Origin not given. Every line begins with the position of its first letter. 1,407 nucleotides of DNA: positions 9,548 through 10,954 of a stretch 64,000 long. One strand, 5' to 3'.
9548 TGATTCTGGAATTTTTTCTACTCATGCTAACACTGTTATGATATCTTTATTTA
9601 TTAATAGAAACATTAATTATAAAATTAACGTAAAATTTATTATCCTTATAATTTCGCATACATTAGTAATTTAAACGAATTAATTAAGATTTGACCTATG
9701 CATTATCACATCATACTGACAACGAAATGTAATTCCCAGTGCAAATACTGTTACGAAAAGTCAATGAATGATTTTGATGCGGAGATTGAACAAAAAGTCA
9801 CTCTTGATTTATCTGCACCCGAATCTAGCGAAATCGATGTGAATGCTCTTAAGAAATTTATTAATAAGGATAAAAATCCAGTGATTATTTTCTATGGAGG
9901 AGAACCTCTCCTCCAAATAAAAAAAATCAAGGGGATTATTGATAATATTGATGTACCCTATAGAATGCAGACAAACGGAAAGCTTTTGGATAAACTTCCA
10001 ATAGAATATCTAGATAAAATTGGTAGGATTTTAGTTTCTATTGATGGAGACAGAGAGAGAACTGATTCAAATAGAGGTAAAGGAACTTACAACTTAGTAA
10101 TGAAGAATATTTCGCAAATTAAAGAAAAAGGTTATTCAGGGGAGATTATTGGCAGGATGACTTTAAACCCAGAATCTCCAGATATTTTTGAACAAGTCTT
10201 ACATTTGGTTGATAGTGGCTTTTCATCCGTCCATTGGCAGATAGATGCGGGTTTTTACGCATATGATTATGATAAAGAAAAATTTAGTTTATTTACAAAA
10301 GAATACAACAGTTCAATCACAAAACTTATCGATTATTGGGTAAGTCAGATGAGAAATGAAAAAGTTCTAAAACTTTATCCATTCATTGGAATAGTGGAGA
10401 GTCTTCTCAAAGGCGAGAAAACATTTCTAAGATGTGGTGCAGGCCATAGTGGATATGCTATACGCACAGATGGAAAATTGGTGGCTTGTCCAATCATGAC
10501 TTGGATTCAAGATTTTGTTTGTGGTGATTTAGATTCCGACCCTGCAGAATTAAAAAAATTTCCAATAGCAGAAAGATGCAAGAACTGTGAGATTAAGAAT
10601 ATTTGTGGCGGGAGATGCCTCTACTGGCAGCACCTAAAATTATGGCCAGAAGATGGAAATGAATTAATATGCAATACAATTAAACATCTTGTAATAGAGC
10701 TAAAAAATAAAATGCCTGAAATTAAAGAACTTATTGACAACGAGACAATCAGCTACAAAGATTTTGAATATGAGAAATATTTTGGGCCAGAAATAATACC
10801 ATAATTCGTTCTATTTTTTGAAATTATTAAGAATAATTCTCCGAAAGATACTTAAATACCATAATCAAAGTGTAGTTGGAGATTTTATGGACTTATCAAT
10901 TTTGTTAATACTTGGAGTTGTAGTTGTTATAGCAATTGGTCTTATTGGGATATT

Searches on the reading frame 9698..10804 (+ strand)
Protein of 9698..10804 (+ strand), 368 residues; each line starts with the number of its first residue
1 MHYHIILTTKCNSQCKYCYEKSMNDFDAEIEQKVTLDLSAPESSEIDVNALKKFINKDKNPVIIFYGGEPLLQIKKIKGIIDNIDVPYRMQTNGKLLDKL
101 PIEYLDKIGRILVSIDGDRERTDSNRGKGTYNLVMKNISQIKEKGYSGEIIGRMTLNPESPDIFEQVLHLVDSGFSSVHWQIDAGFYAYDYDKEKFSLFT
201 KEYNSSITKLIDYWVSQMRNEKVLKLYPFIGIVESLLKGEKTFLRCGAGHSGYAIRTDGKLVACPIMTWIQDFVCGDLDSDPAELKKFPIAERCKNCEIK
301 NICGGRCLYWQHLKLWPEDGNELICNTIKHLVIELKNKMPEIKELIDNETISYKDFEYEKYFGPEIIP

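Call 20: search_protein_families(library=ncbifam, max_evalue=0.00001, proteins=[window:9698-10804:+])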
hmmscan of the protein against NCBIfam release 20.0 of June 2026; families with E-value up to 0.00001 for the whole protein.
window:9698-10804:+ (368 aa): 49 families (the best 25 are shown)
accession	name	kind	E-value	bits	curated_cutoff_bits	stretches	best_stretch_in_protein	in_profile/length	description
TIGR04084.1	rSAM_AF0577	subfamily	8.7e-92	307.7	225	1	5-361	1-339/347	TIGR04084 family radical SAM/SPASM domain-containing protein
NF047865.1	rSAM_PapB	equivalog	6.4e-37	127.5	340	1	5-308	7-317/330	PapB family radical SAM/SPASM ranthipeptide maturase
TIGR03906.1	quino_hemo_SAM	equivalog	1e-25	90.3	453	1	7-309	100-416/467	quinohemoprotein amine dehydrogenase maturation protein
NF041707.1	rSAM_YhhB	equivalog_domain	3.7e-23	82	445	1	7-262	8-271/369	cyclophane-forming radical SAM/SPASM peptide maturase YhhB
TIGR04064.1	rSAM_nif11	equivalog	1.9e-21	76.4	518.7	1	5-309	82-402/459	nif11-like peptide radical SAM maturase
NF040492.1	not_ScfB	exception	9.3e-20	70.9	855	1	8-307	102-415/450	ScfB-related radical SAM/SPASM orphan maturase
TIGR03974.1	rSAM_six_Cys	equivalog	4.1e-19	68.8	425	1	8-307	104-416/451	thioether cross-link-forming SCIFF peptide maturase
NF041298.1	rSAM_mat_DynA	equivalog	1.4e-18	67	450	1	8-312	8-315/356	dynobactin maturation radical SAM/SPASM protein DynA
TIGR04068.1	rSAM_ocin_clost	equivalog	2.8e-18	66.1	500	1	7-144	90-235/462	Cys-rich peptide radical SAM maturase CcpM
TIGR03942.1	sulfatase_rSAM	equivalog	9.6e-18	64.4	349.45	1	9-344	9-362/363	anaerobic sulfatase maturase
TIGR04163.1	rSAM_cobopep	equivalog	2.8e-16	59.3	375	1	8-307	71-387/428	peptide-modifying radical SAM enzyme CbpB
TIGR04083.1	rSAM_pep_methan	hypoth_equivalog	2.6e-15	56.2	300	1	2-339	1-343/376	TIGR04083 family peptide-modifying radical SAM enzyme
TIGR04280.1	geopep_mat_rSAM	hypoth_equivalog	5.7e-15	55.2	400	1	4-142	87-231/428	geopeptide radical SAM maturase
TIGR04148.1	GG_samocin_CFB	equivalog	6.2e-14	52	300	1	7-144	23-173/411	radical SAM peptide maturase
TIGR04269.1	SAM_SPASM_FxsB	subfamily_domain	8.7e-13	48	370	1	7-154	8-167/363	FxsB family cyclophane-forming radical SAM/SPASM peptide maturase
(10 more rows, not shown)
